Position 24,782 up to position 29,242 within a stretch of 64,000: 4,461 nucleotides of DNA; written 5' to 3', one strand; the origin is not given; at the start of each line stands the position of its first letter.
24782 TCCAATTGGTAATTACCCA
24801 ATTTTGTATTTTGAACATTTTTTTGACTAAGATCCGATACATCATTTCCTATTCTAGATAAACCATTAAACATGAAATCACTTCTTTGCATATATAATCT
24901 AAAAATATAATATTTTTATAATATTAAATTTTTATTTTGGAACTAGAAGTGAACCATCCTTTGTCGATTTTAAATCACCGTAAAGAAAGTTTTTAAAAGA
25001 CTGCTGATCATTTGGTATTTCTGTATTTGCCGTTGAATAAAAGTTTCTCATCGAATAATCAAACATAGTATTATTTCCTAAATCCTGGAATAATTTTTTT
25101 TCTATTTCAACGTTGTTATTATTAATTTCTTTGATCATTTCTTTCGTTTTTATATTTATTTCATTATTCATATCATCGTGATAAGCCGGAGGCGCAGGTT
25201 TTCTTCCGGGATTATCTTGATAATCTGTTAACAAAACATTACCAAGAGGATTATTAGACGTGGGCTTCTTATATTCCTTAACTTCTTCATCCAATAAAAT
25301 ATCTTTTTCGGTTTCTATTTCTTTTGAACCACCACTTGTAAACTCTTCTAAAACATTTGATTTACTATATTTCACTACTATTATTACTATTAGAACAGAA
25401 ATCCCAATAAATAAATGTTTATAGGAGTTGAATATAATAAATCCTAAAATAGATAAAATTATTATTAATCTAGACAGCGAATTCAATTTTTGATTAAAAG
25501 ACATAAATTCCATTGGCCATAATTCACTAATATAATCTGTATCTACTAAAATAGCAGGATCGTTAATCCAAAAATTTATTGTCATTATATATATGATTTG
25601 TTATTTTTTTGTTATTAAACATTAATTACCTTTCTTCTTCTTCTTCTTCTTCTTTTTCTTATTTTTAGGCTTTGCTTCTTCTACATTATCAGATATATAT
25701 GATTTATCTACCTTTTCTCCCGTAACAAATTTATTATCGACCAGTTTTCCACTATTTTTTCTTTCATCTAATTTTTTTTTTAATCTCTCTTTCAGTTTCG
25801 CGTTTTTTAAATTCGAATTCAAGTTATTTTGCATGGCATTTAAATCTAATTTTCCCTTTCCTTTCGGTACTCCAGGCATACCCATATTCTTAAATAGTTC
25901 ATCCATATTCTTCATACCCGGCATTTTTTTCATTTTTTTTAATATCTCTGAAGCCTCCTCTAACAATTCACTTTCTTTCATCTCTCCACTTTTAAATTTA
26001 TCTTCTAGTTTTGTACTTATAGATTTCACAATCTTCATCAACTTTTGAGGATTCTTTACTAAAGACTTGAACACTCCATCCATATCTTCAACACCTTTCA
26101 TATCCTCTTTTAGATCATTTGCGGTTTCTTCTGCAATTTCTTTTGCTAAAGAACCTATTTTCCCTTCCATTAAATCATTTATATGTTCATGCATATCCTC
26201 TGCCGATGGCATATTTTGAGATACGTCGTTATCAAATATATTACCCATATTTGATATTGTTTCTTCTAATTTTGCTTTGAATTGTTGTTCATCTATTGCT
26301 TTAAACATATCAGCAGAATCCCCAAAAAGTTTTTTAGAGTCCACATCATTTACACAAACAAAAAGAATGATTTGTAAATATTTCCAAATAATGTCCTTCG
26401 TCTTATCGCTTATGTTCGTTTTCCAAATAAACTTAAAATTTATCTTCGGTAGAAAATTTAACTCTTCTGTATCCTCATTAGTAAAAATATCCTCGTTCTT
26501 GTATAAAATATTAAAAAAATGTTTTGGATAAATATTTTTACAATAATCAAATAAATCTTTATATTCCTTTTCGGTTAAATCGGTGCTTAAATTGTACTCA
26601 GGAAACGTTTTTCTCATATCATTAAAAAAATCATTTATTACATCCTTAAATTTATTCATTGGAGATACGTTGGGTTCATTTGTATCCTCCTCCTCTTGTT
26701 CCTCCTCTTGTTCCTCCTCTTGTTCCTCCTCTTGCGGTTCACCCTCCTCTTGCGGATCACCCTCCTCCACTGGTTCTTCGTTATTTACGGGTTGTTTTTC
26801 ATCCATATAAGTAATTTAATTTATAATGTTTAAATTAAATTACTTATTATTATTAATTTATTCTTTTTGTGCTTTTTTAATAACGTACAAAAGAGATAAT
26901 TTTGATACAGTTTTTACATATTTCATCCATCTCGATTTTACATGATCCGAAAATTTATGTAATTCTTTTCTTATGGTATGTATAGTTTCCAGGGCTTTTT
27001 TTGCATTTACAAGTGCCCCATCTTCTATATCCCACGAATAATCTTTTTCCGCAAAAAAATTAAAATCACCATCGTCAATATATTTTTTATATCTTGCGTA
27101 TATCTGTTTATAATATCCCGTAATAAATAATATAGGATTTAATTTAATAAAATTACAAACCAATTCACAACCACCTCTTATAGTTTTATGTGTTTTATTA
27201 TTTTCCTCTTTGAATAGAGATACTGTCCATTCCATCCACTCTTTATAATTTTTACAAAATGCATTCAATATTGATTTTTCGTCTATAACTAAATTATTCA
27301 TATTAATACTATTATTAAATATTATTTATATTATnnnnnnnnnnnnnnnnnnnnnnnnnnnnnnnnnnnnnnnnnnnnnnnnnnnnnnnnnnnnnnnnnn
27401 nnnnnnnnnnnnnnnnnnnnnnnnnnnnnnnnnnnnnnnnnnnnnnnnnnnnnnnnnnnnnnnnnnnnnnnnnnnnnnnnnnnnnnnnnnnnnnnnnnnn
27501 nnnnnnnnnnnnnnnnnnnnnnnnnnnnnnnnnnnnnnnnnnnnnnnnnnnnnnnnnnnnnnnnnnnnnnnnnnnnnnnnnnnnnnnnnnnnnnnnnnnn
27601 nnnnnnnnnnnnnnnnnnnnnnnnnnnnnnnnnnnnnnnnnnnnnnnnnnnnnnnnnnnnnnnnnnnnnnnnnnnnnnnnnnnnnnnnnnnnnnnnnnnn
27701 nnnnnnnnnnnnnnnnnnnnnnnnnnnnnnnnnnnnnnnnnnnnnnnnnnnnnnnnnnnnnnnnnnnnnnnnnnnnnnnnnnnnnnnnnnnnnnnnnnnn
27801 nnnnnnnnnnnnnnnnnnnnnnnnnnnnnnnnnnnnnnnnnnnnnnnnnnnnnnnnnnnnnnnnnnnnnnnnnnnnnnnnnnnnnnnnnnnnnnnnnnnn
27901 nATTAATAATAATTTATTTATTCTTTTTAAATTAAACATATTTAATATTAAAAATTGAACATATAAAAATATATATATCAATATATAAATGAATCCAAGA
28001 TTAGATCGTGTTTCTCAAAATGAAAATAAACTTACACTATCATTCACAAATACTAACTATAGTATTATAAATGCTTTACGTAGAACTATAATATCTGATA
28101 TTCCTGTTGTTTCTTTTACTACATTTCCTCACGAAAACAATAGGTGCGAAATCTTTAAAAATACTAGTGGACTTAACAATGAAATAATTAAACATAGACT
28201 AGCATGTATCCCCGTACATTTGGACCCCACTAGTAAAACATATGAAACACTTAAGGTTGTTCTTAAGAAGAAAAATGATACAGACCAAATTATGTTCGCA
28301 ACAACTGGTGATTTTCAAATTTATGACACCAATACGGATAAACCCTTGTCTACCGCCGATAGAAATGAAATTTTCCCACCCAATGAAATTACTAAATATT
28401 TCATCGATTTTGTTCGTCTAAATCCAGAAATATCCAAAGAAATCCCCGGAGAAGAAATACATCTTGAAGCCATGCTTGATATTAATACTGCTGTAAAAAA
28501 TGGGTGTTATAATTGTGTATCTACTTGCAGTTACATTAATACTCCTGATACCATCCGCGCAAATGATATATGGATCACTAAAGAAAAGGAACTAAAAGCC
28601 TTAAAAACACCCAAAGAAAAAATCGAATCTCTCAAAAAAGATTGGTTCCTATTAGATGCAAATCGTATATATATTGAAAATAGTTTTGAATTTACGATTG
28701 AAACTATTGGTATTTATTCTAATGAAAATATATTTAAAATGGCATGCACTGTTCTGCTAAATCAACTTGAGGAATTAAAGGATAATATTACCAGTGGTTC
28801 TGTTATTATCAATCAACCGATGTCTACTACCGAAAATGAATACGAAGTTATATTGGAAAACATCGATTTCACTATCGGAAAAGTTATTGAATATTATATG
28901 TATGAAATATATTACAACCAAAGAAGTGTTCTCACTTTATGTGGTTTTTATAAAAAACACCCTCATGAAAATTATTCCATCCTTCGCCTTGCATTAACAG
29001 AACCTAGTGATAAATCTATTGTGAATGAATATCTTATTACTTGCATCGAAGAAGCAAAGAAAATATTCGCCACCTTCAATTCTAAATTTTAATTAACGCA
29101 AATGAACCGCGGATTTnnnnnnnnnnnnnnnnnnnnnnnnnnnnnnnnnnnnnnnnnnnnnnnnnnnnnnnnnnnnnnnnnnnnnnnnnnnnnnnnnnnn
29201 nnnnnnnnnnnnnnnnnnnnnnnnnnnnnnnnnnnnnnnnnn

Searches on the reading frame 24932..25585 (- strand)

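Call 41: search_protein_families(library=pfam, proteins=[window:24932-25585:-], max_evalue=0.01)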
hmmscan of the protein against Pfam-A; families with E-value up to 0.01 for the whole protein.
window:24932-25585:- (217 aa): 1 family
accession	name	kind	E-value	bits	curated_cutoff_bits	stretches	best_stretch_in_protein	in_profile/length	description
PF19066.5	P9_TM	-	1.5e-17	63.5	25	1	5-71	1-67/69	Minor capsid protein P9 transmembrane helices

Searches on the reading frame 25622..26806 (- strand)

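Call 11: search_protein_families(library=pfam, proteins=[window:25622-26806:-], max_evalue=0.01)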
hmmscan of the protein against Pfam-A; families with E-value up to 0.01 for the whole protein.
window:25622-26806:- (394 aa): 1 family
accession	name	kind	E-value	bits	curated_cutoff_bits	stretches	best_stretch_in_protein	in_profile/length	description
PF22944.1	DGKD_4H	-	0.0063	17.3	27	0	253-294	36-77/120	Diacylglycerol kinase delta, helical domain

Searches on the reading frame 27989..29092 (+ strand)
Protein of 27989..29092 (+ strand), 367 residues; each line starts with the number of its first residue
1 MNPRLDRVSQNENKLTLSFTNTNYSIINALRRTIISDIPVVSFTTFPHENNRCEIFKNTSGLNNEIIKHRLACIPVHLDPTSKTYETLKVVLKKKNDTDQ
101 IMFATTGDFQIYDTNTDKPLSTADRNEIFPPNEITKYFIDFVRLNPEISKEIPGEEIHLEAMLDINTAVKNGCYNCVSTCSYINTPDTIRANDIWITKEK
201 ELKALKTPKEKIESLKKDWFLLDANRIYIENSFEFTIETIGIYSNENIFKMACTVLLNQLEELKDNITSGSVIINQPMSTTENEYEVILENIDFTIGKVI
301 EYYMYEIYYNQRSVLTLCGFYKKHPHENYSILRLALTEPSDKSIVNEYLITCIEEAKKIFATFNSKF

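Call 41: search_protein_families(library=pfam, proteins=[window:27989-29092:+], max_evalue=0.01)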
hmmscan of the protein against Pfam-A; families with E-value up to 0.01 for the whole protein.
window:27989-29092:+ (367 aa): 2 families
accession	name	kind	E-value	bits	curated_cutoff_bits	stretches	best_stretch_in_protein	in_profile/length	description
PF01193.29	RNA_pol_L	-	1.1e-10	41.4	24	1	18-260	3-74/74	RNA polymerase Rpb3/Rpb11 dimerisation domain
PF13656.11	RNA_pol_L_2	-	2e-05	24.6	27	0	286-364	3-73/75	RNA polymerase Rpb3/Rpb11 dimerisation domain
